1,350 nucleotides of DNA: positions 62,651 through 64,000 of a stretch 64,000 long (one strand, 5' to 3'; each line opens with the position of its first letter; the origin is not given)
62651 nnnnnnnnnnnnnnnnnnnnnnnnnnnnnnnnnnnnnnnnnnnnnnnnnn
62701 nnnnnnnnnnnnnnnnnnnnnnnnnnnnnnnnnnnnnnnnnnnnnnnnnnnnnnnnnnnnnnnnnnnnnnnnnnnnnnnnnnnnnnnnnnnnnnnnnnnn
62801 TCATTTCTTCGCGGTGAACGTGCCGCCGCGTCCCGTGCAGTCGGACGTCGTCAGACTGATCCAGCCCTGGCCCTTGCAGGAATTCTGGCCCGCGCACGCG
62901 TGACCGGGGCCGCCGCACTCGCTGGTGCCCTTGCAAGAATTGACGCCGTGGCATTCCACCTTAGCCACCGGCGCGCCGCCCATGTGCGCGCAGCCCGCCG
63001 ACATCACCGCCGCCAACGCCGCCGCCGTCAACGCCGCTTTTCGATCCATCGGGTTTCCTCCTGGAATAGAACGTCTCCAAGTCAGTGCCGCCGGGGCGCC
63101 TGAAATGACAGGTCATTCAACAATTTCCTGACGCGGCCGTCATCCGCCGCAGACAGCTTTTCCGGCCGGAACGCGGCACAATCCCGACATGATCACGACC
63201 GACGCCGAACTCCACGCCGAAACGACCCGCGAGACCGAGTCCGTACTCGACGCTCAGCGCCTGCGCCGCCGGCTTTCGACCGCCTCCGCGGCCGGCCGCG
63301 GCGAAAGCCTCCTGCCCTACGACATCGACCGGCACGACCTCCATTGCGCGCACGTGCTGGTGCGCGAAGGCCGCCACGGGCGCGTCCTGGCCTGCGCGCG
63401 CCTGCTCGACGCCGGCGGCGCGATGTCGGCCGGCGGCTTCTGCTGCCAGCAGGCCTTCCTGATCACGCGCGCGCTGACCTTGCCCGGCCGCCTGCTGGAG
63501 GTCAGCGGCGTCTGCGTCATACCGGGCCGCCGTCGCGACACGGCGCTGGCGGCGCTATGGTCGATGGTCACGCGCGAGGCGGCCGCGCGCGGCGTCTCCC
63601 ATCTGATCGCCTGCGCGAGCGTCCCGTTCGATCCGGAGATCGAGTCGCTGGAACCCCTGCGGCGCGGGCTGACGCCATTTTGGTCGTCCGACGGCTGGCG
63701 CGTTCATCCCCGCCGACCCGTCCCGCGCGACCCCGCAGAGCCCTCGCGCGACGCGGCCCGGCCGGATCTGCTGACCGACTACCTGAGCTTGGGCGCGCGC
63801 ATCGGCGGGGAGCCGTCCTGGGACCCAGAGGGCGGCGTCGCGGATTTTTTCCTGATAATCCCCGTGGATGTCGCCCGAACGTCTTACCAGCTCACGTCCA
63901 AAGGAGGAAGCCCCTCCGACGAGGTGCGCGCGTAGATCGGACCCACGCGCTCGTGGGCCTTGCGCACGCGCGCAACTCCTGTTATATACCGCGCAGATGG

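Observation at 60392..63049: Bufferin-type RiPP operon fused to an ECF sigma / ZAS anti-sigma pair, without DoxX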

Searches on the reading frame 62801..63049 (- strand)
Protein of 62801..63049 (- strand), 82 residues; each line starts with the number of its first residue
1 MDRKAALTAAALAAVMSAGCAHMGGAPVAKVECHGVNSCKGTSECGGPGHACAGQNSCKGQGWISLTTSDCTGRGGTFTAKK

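Call 3: search_protein_families(library=pfam, proteins=[window:62801-63049:-], max_evalue=0.01)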
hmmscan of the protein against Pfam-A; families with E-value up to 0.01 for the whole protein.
window:62801-63049:- (82 aa): 0 families

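Call 4: search_protein_families(library=ncbifam, proteins=[window:62801-63049:-], max_evalue=0.01)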
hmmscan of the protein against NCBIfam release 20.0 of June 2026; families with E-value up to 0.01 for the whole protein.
window:62801-63049:- (82 aa): 1 family
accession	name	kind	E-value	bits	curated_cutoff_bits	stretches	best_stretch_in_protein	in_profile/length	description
NF050166.1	Cu_RiPP_BufA2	equivalog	2.8e-20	72.3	60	1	6-78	5-78/79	BufA2 family periplasmic bufferin-type metallophore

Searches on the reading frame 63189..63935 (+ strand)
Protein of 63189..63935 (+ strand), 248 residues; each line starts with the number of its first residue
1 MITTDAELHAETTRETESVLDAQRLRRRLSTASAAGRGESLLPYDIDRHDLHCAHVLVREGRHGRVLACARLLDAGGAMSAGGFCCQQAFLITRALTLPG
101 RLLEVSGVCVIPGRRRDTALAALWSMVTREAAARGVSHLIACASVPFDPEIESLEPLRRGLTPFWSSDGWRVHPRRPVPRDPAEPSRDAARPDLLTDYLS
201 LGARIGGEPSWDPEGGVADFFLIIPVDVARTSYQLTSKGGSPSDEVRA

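Call 3: search_protein_families(library=pfam, proteins=[window:63189-63935:+], max_evalue=0.01)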
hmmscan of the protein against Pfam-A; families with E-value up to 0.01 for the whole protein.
window:63189-63935:+ (248 aa): 1 family
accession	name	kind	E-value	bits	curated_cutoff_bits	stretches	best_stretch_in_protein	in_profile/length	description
PF13444.12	Acetyltransf_5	-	3.8e-14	53.6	22.4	1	42-125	19-102/102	Acetyltransferase (GNAT) domain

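Call 4: search_protein_families(library=ncbifam, proteins=[window:63189-63935:+], max_evalue=0.01)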
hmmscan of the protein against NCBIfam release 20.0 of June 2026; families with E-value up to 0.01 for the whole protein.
window:63189-63935:+ (248 aa): 2 families
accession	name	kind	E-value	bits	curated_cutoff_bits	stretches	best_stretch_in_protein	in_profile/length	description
NF052555.1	OrAlActfOlsBBRUA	equivalog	2.1e-12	47.1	320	1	11-230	26-263/278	l-ornithine N(alpha)-acyltransferase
NF052554.1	OrAlActfOlsBRHOCB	equivalog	1.6e-10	41.2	350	1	1-146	1-154/256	L-ornithine N(alpha)-acyltransferase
